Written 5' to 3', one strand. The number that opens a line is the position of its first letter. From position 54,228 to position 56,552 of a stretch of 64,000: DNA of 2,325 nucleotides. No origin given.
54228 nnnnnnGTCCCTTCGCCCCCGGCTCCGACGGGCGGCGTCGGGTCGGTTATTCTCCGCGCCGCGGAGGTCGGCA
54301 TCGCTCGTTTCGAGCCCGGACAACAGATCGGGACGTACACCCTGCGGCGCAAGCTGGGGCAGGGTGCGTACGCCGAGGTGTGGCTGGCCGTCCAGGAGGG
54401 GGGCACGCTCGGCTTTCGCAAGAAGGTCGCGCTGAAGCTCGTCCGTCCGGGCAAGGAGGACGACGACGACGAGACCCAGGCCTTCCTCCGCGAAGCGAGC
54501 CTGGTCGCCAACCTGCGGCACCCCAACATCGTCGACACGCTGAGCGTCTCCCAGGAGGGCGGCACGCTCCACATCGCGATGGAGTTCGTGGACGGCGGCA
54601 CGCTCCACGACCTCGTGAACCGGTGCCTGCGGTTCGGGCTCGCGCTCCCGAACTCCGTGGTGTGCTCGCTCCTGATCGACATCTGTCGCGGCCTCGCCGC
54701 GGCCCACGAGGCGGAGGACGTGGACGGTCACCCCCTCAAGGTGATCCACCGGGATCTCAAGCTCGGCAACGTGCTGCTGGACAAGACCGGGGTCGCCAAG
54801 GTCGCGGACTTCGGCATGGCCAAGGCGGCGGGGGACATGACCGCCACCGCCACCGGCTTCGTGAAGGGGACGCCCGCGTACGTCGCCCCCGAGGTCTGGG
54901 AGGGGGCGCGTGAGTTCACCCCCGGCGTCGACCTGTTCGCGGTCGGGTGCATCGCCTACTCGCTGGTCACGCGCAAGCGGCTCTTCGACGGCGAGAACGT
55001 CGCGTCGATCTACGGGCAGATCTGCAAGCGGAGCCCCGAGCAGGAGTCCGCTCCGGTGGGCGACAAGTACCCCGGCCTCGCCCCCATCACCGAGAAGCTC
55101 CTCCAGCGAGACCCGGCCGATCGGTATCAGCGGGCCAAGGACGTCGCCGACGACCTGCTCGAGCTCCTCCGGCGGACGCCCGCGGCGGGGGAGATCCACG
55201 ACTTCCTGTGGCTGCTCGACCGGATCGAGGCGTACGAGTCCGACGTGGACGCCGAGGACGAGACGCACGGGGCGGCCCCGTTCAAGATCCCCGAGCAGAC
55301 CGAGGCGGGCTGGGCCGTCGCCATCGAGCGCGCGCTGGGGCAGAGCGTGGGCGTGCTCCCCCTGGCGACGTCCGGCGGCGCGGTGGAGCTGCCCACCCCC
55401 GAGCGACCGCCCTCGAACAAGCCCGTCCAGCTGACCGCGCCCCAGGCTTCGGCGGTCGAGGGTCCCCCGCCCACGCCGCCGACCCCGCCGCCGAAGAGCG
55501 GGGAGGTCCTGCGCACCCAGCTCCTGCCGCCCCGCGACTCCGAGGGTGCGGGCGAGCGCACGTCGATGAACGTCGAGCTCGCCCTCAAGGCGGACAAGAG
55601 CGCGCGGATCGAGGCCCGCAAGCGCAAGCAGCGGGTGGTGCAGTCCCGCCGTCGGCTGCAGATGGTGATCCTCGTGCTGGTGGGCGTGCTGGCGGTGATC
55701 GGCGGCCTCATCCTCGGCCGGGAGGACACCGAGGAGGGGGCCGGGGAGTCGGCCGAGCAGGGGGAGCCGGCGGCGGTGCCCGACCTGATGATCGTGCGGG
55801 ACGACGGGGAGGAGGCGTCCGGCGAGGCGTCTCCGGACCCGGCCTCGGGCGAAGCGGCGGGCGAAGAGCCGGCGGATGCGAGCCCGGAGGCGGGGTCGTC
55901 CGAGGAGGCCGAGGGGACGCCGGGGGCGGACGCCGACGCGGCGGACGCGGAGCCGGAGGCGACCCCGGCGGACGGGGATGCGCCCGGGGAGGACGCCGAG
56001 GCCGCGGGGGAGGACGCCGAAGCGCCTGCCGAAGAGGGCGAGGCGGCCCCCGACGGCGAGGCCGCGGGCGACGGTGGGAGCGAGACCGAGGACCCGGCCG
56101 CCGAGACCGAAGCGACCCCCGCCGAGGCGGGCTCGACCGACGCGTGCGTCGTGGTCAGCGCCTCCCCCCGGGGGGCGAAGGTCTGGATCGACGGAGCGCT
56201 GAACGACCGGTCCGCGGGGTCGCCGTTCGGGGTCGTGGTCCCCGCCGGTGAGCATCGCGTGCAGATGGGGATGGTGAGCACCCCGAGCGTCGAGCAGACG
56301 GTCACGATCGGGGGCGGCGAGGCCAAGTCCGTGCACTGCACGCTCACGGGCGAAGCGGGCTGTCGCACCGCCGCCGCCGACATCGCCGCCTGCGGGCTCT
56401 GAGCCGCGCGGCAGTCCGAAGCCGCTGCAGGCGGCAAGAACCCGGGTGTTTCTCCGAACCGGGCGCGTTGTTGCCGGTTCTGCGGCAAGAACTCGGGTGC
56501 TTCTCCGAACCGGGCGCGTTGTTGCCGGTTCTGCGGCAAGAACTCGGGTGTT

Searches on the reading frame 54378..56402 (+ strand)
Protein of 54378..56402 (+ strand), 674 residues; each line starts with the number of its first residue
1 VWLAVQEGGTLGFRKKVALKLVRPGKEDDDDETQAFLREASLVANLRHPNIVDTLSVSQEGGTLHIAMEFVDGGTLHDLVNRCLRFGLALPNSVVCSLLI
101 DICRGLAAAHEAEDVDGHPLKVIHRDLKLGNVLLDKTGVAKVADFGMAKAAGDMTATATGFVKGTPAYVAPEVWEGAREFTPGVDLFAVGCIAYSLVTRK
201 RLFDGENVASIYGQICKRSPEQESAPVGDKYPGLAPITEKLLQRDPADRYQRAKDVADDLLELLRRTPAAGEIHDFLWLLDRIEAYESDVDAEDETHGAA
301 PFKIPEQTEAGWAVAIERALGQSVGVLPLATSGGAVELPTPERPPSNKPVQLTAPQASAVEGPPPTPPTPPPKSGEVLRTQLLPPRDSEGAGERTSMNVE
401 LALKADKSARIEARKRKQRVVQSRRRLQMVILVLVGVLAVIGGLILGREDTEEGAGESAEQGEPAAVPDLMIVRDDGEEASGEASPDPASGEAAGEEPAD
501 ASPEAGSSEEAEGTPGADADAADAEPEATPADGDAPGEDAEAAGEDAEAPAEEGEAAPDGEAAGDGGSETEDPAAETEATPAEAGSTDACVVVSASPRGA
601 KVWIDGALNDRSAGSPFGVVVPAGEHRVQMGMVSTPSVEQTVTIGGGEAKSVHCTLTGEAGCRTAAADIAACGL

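Call 57: search_protein_families(library=pfam, proteins=[window:54378-56402:+], max_evalue=0.0001)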
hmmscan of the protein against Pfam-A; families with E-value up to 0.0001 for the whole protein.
window:54378-56402:+ (674 aa): 3 families
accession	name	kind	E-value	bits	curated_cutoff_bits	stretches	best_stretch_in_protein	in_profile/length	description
PF00069.31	Pkinase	-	1.3e-40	139.9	31.7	1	14-251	24-253/263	Protein kinase domain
PF07714.23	PK_Tyr_Ser-Thr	-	7.3e-25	88.2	23.1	1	14-199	28-200/258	Protein tyrosine and serine/threonine kinase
PF01636.29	APH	-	8.1e-05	22.9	23.2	0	106-149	154-198/239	Phosphotransferase enzyme family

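Call 76: search_protein_families(library=padloc, proteins=[window:54378-56402:+], max_evalue=0.00001)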
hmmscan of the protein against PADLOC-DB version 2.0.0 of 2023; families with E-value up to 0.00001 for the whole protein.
window:54378-56402:+ (674 aa): 32 families (the best 25 are shown)
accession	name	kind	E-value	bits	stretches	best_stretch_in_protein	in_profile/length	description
PDLC04138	mad6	-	9.7e-57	191.2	1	15-270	77-320/659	mads_6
PDLC04042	PD-T4-6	-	9.4e-53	177.7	1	13-268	33-277/292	-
PDLC04061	PD-T4-6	-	1.4e-50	171.3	1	15-575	42-503/510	-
PDLC04043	PD-T4-6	-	3.7e-47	159.4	1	15-467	41-353/452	-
PDLC04053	PD-T4-6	-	9.6e-44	148.1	1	14-267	34-275/311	-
PDLC04060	PD-T4-6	-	1.8e-42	143.9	1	14-264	33-270/486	-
PDLC04047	PD-T4-6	-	2.9e-40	136.4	1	15-266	37-275/327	-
PDLC04054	PD-T4-6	-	1.7e-39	134.2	1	15-261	36-271/347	-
PDLC04052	PD-T4-6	-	2.4e-39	133.9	1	11-269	31-283/496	-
PDLC04057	PD-T4-6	-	5.2e-39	132.5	1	14-265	33-272/443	-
PDLC04064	PD-T4-6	-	1.1e-34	118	1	14-262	45-279/369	-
PDLC04055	PD-T4-6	-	2.4e-33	113.7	1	15-266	96-338/496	-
PDLC04048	PD-T4-6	-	3.2e-32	110.3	1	15-261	37-270/354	-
PDLC04040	PD-T4-6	-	6.1e-32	109.1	1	13-262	18-264/547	-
PDLC04039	PD-T4-6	-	1.5e-31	107.9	1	15-373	40-378/458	-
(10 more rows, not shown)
